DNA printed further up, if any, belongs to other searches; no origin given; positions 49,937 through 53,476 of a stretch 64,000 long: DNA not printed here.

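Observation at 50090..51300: Array of ~7 FliM-N-like '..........' motifs in a disordered N-terminal tail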

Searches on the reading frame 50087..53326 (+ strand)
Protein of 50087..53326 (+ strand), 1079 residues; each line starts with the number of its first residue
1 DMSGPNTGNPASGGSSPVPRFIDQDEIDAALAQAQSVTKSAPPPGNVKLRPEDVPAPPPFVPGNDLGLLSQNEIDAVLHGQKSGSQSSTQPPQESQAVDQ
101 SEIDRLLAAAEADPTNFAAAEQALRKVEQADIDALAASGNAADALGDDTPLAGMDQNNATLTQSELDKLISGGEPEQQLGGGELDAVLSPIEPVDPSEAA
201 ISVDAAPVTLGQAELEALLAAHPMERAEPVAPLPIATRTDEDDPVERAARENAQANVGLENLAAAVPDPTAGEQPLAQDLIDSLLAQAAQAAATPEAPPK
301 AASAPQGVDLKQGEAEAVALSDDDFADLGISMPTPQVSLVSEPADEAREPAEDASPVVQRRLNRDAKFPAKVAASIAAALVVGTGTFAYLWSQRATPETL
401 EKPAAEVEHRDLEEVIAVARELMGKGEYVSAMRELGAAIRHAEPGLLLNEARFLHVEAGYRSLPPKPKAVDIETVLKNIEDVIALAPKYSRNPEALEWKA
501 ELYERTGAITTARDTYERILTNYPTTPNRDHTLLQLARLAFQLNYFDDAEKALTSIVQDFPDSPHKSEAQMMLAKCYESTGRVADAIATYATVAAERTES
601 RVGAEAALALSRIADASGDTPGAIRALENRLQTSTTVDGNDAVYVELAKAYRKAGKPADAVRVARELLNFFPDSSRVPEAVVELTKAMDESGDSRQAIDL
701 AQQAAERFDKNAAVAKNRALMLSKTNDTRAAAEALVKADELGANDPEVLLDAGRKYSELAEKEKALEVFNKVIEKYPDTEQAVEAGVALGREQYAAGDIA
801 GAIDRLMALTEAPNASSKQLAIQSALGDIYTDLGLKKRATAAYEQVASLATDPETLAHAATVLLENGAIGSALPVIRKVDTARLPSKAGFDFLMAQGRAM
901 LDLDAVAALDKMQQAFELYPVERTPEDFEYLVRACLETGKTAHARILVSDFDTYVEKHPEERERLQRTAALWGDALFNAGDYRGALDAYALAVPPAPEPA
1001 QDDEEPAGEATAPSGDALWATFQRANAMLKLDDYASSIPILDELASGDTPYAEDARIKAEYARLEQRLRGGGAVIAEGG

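Call 3: search_protein_families(library=pfam, proteins=[window:50087-53326:+], max_evalue=0.01)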
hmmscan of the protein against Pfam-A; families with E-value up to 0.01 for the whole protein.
window:50087-53326:+ (1079 aa): 21 families
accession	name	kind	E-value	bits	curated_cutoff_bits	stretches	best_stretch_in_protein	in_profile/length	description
PF13428.12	TPR_14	-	2.9e-21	74.2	23.5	1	642-676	2-36/44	Tetratricopeptide repeat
PF13174.12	TPR_6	-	4.9e-21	74.3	26.3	2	494-525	1-32/33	Tetratricopeptide repeat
PF14559.12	TPR_19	-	2.8e-15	56.8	25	3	563-602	21-61/68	Tetratricopeptide repeat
PF07719.23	TPR_2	-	3.2e-15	55.4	27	0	643-673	3-33/34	Tetratricopeptide repeat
PF13432.12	TPR_16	-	2.7e-14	53.7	32.7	2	534-595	1-59/65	Tetratricopeptide repeat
PF13181.12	TPR_8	-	8.1e-12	44.8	25.7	0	825-850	6-31/34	Tetratricopeptide repeat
PF12895.13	ANAPC3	-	2.9e-10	40.7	27.2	0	490-554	20-80/82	Anaphase-promoting complex, cyclosome, subunit 3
PF10602.15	RPN7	-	1.6e-09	38.1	29.6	0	495-556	38-99/174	26S proteasome subunit RPN7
PF25058.1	ARM_TT21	-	3.6e-09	37.2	27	0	528-597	55-124/155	Tetratricopeptide repeat protein 21 ARM repeat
PF13176.12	TPR_7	-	7.5e-09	35.4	27.9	0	824-855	3-34/36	Tetratricopeptide repeat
PF13525.12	YfiO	-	1e-08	35.7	25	1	644-785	9-129/203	Outer membrane lipoprotein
PF09976.15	TPR_21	-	1.9e-07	31.5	25.5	2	549-632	58-141/193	Tetratricopeptide repeat-like domain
PF13424.12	TPR_12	-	1.7e-06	28.5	30.1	0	495-554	5-69/77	Tetratricopeptide repeat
PF00515.34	TPR_1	-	1.2e-05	25.4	27.8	0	755-778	10-33/34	Tetratricopeptide repeat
PF12688.13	TPR_5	-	7e-05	23.5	24.2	0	501-593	9-100/119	Tetratrico peptide repeat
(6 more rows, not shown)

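Call 6: search_protein_families(library=ncbifam, proteins=[window:50087-53326:+], max_evalue=0.01)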
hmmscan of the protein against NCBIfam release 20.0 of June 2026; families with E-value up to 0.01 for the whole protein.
window:50087-53326:+ (1079 aa): 19 families
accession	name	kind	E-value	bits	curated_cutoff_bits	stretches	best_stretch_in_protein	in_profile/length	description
TIGR02795.1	tol_pal_ybgF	equivalog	6.9e-36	123.5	90.1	4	535-628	7-100/119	tol-pal system protein YbgF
TIGR02917.1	PEP_TPR_lipo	equivalog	2.2e-24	85.4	312.2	2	489-779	597-870/899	XrtA/PEP-CTERM system TPR-repeat protein PrsT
NF052312.1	T9SS_PorW_SprE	equivalog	3e-17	62.6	250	2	486-662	134-311/716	type IX secretion system periplasmic lipoprotein PorW/SprE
TIGR03302.1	OM_YfiO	subfamily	3.6e-16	59.4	81.4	1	492-711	32-236/239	outer membrane protein assembly factor BamD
NF040959.1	MamA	equivalog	8.2e-15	54.8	200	1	641-779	37-172/204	magnetosome protein MamA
NF008757.0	PRK11788.1-5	equivalog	4e-11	42.7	363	2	505-714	81-285/388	lipopolysaccharide assembly protein LapB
NF008756.0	PRK11788.1-4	equivalog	7.6e-08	31.8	474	1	525-737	102-307/389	lipopolysaccharide assembly protein LapB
NF008068.0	PRK10803.1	equivalog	8.4e-08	32.5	383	1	541-623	154-236/263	cell division protein CpoB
NF040561.1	PrimPol_Msp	equivalog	1.3e-07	30.6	200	1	727-851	6-120/515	CRISPR-associated primase-polymerase type A1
NF033920.0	C39_PA2778_fam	equivalog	2.8e-07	30.2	150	2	641-741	156-253/255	PA2778 family cysteine peptidase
NF047373.1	BB0259_flg_lyt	exception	5.1e-07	28.9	234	1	600-851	50-280/705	flagellar assembly lytic transglycosylase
TIGR02521.1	type_IV_pilW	equivalog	3e-06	27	154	0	775-850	23-95/234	type IV pilus biogenesis/stability protein PilW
TIGR02552.1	LcrH_SycD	equivalog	3.4e-05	23.6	104.8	0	723-781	63-121/136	SycD/LcrH family type III secretion system chaperone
NF008753.0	PRK11788.1-1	equivalog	7.7e-05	22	395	0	761-847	50-134/389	lipopolysaccharide assembly protein LapB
NF047371.1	FlcA_CTERM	equivalog_domain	0.00015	20.4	300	1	500-741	162-408/646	periplasmic flagellar collar protein FlcA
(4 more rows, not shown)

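Call 7: find_homologous_proteins(query=window:50090-53326:+)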
Query window:50090-53326:+ (1078 aa): 19 proteins with E <= 0.001 among 8000 candidates.
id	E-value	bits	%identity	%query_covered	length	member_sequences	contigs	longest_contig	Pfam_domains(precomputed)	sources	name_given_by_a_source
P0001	0.0e+0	2301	100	100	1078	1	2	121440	PF10602.16,PF09976.16,PF13525.13,PF25058.2,PF13176.13,PF13428.13,PF14559.13,PF00515.35,PF12895.14,PF13424.13,PF21033.5,PF13432.13,PF13181.13,PF07719.24,PF13174.13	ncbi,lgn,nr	ncbi:MAG: tetratricopeptide repeat protein [Candidatus Hydrogenedentes bacterium]|nr:tetratricopepti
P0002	0.0e+0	1707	75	100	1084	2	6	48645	PF10602.16,PF09976.16,PF13525.13,PF25058.2,PF13176.13,PF13428.13,PF14559.13,PF00515.35,PF12895.14,PF13424.13,PF13432.13,PF13181.13,PF07719.24,PF13174.13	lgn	-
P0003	0.0e+0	1590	71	99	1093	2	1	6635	PF10602.16,PF14559.13,PF13525.13,PF13424.13,PF13176.13,PF13432.13,PF13428.13,PF13181.13,PF07719.24,PF13174.13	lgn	-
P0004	0.0e+0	1587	70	100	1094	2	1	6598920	PF10602.16,PF09976.16,PF13525.13,PF25062.2,PF25058.2,PF13176.13,PF13428.13,PF14559.13,PF12895.14,PF13424.13,PF13432.13,PF13181.13,PF07719.24,PF13174.13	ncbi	-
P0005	0.0e+0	1582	71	100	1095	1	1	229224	PF10602.16,PF13525.13,PF13176.13,PF13428.13,PF14559.13,PF00515.35,PF12895.14,PF13424.13,PF13432.13,PF13181.13,PF07719.24,PF13174.13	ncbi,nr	ncbi:MAG: tetratricopeptide repeat protein [Candidatus Hydrogenedentes bacterium]|nr:tetratricopepti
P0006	0.0e+0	1576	71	100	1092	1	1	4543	PF10602.16,PF09976.16,PF13525.13,PF25058.2,PF13176.13,PF13428.13,PF14559.13,PF12895.14,PF13424.13,PF13432.13,PF13181.13,PF07719.24,PF13174.13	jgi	jgi:tetratricopeptide (TPR) repeat protein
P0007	0.0e+0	1535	72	95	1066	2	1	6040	PF10602.16,PF13525.13,PF25062.2,PF25058.2,PF13176.13,PF13428.13,PF14559.13,PF00515.35,PF12895.14,PF13424.13,PF13432.13,PF13181.13,PF07719.24,PF13174.13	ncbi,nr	ncbi:MAG: tetratricopeptide repeat protein [Candidatus Hydrogenedentes bacterium]|nr:tetratricopepti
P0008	0.0e+0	1477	67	100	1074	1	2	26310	PF10602.16,PF14559.13,PF13525.13,PF25058.2,PF13424.13,PF13176.13,PF13432.13,PF13428.13,PF13181.13,PF07719.24,PF13174.13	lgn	-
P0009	0.0e+0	1471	67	100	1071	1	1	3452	PF14559.13,PF13525.13,PF25058.2,PF12895.14,PF13424.13,PF13176.13,PF13432.13,PF13428.13,PF13181.13,PF07719.24,PF13174.13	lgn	-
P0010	0.0e+0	1198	58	99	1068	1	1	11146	PF09976.16,PF13525.13,PF25058.2,PF13176.13,PF13428.13,PF14559.13,PF12895.14,PF13424.13,PF13432.13,PF13181.13,PF07719.24,PF13174.13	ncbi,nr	ncbi:MAG: tetratricopeptide repeat protein [Candidatus Hydrogenedentes bacterium]|nr:tetratricopepti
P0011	0.0e+0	1079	63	78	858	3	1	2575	PF10602.16,PF13431.13,PF09976.16,PF13525.13,PF25062.2,PF25058.2,PF13428.13,PF14559.13,PF12895.14,PF13424.13,PF13432.13,PF13181.13,PF07719.24,PF13174.13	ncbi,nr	ncbi:MAG TPA: tetratricopeptide repeat protein, partial [Candidatus Hydrogenedentes bacterium]|nr:te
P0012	1.4e-11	62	24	21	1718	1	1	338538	PF03704.24,PF25060.1,PF13414.13,PF12569.15,PF23241.2,PF24575.2,PF02259.30,PF00515.35,PF13424.13,PF13429.13,PF07719.24,PF13174.13,PF20308.5,PF13431.13,PF23914.2,PF25062.2,PF20225.5,PF25058.2,PF13176.13,PF13428.13,PF04733.21,PF25064.2,PF14559.13,PF13371.13,PF22860.3,PF12895.14,PF21033.5,PF13432.13,PF0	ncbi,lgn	-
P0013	4.4e-10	57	25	14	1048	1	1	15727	PF13431.13,PF09976.16,PF13525.13,PF25062.2,PF13176.13,PF13428.13,PF25064.2,PF14559.13,PF24575.2,PF00515.35,PF12895.14,PF13424.13,PF13432.13,PF13181.13,PF07719.24,PF13174.13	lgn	-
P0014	6.7e-8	50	25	12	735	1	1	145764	PF13431.13,PF09976.16,PF13525.13,PF25062.2,PF12583.15,PF21545.4,PF13176.13,PF13428.13,PF14559.13,PF24575.2,PF13371.13,PF00515.35,PF12895.14,PF13424.13,PF13432.13,PF13181.13,PF07719.24,PF13174.13,PF20308.5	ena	-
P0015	8.1e-7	46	27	20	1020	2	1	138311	PF09976.16,PF13525.13,PF13176.13,PF13428.13,PF13512.13,PF14559.13,PF17874.8,PF12895.14,PF13424.13,PF13432.13,PF13181.13,PF07719.24,PF13174.13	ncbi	-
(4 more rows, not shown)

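Call 11: find_encoding_contigs(protein=P0004, flank=10000, max_places=3)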
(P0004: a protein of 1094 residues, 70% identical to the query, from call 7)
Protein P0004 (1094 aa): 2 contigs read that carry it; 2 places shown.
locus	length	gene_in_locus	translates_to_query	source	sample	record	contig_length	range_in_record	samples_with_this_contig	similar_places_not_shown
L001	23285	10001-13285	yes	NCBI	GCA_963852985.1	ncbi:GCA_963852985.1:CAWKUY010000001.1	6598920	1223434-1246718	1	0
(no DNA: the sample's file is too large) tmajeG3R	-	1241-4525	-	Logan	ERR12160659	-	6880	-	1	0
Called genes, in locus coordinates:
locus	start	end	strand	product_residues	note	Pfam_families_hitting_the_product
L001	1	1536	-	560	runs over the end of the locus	PF13372:Alginate_exp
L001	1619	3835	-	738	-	PF01553:Acyltransferase, PF12146:Hydrolase_4, PF00326:Peptidase_S9 (faint), PF00561:Abhydrolase_1, PF12697:Abhydrolase_6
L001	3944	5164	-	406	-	PF00201:UDPGT, PF04101:Glyco_tran_28_C, PF06722:EryCIII-like_C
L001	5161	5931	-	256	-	PF00756:Esterase (faint), PF07859:Abhydrolase_3 (faint), PF02230:Abhydrolase_2 (weak), PF00326:Peptidase_S9 (weak), PF12146:Hydrolase_4 (faint)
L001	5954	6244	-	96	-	PF06902:Fer4_19, PF13370:Fer4_13, PF13459:Fer4_15 (faint)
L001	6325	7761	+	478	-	PF04174:CP_ATPgrasp_1, PF14403:CP_ATPgrasp_2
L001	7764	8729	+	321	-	PF04168:Alpha-E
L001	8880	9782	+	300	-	PF00701:DHDPS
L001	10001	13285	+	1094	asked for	PF13432:TPR_16 (faint), PF07719:TPR_2 (faint), PF09976:TPR_21 (faint), PF12895:ANAPC3 (faint), PF13428:TPR_14 (faint), PF14559:TPR_19 (faint), PF25058:ARM_TT21 (faint), PF25062:ARM_TT21_N (faint), +6 more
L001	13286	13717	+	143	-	-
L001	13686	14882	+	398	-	PF00989:PAS, PF13188:PAS_8 (weak), PF08448:PAS_4 (weak), PF13426:PAS_9 (faint), PF00512:HisKA, PF02518:HATPase_c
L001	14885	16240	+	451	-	PF00072:Response_reg, PF00158:Sigma54_activat, PF14532:Sigma54_activ_2, PF07728:AAA_5 (faint), PF25601:AAA_lid_14, PF02954:HTH_8, PF18024:HTH_50 (faint)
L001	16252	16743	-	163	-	PF02075:RuvC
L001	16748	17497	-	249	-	PF20772:TACO1_YebC_N, PF01709:Transcrip_reg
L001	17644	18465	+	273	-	-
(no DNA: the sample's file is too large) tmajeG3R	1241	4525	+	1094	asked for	PF13432:TPR_16 (faint), PF07719:TPR_2 (faint), PF09976:TPR_21 (faint), PF12895:ANAPC3 (faint), PF13428:TPR_14 (faint), PF14559:TPR_19 (faint), PF25058:ARM_TT21 (faint), PF25062:ARM_TT21_N (faint), +6 more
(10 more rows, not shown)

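Call 12: find_encoding_contigs(protein=P0010, flank=10000, max_places=3)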
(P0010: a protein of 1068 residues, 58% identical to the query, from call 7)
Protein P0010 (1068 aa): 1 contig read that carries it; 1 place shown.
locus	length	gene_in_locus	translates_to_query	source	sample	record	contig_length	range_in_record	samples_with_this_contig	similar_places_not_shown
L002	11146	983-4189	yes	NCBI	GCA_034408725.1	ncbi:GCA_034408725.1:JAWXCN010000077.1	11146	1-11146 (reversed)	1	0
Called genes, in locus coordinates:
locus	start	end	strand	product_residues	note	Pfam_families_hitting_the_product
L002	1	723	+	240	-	PF00701:DHDPS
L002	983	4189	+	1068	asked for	PF13428:TPR_14 (faint), PF14559:TPR_19 (faint), PF25058:ARM_TT21 (faint), PF12895:ANAPC3 (faint), PF13424:TPR_12 (faint), PF13525:YfiO (faint), PF09976:TPR_21 (weak), PF13432:TPR_16 (weak), +4 more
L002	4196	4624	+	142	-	-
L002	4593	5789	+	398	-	PF08448:PAS_4 (faint), PF00989:PAS (weak), PF13426:PAS_9 (faint), PF00512:HisKA, PF02518:HATPase_c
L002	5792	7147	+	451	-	PF00072:Response_reg, PF07728:AAA_5 (faint), PF00158:Sigma54_activat, PF14532:Sigma54_activ_2, PF25601:AAA_lid_14, PF18024:HTH_50 (faint), PF02954:HTH_8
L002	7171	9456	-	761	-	PF01315:Ald_Xan_dh_C, PF02738:MoCoBD_1, PF20256:MoCoBD_2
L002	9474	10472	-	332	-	PF00941:FAD_binding_5, PF03450:CO_deh_flav_C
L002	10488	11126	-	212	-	PF00111:Fer2, PF01799:Fer2_2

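Call 46: find_related_loci(query=A6, collection=genome_contigs, flank=10000)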
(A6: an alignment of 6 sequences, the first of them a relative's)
Query A6 (1078 aa) in genome_contigs; peptide patterns used: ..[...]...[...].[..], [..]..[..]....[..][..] (x = any residue, [..] = any of these).
102 stretches matched a pattern; 23 encode a relative of the query (tblastn E <= 1e-3); 21 distinct loci.
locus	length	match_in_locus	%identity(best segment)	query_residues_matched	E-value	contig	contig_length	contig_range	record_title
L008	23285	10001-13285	71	1-1078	0e+0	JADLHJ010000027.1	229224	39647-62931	MAG: Candidatus Hydrogenedentota bacterium isolate SJ475 c_000000344930, whole genome shotgun sequence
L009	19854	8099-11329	58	1-1069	0e+0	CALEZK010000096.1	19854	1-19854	MAG TPA_asm: uncultured bacterium isolate SRR1506987_bin.88_CONCOCT_v1.1_MAG genome assembly, contig: ERZ761602.3970, wh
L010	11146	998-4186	58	8-1077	0e+0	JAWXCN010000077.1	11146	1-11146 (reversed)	MAG: Candidatus Hydrogenedentota bacterium isolate P2IB.85 k99_455046, whole genome shotgun sequence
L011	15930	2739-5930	35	60-1069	1e-156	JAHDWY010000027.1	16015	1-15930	MAG: Candidatus Hydrogenedentota bacterium isolate HYD1 NODE_4418_length_16015_cov_4.678697, whole genome shotgun sequen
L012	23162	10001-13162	35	60-1069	2e-158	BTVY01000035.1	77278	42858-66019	MAG: Candidatus Hydrogenedentota bacterium AMX-MBFR-82 DNA, sequence035, whole genome shotgun sequence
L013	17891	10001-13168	34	21-1069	2e-155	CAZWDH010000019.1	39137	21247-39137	MAG TPA_asm: uncultured Nitrospiraceae bacterium isolate SRP323723_co1_44 genome assembly, contig: NODE_830_length_39137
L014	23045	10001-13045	34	21-1071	6e-142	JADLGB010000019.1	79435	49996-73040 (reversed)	MAG: Candidatus Hydrogenedentota bacterium isolate SJ408 c_000000082938, whole genome shotgun sequence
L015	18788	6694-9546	36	93-1069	5e-137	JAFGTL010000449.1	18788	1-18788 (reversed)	MAG: Candidatus Hydrogenedentota bacterium isolate Zod_Metabat.968 k87_7831443, whole genome shotgun sequence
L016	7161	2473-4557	38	367-1069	1e-126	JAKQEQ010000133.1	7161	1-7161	MAG: Candidatus Hydrogenedentota bacterium isolate USDE_maxbin.110 k141_585936, whole genome shotgun sequence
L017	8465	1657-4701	33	94-1068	2e-120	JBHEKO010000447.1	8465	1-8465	MAG: Candidatus Hydrogenedentales bacterium isolate bin.191 k141_5846796, whole genome shotgun sequence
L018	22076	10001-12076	37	370-1069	1e-119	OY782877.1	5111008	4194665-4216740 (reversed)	MAG: Candidatus Hydrogenedentes bacterium isolate 28e603e2-5466-4732-bb1a-a7370d5bccbd genome assembly, chromosome: 1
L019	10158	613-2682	33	370-1069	3e-108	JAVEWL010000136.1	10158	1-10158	MAG: FCB group bacterium isolate BF4_144 NODE_21730_length_10158_cov_3.113648_Biofilm4, whole genome shotgun sequence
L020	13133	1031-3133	35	370-1077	8e-105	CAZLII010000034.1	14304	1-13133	MAG TPA_asm: uncultured Nitrospirales bacterium isolate binchicken_co168_237 genome assembly, contig: NODE_7342_length_1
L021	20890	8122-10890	31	158-1071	2e-104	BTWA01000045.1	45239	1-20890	MAG: Candidatus Hydrogenedentota bacterium AMX-MBFR-84 DNA, sequence45, whole genome shotgun sequence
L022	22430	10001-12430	34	250-1077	8e-112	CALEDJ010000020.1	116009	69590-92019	MAG: uncultured bacterium isolate N1_Bin_MAXBIN__043_1 genome assembly, contig: c_000001361856, whole genome shotgun seq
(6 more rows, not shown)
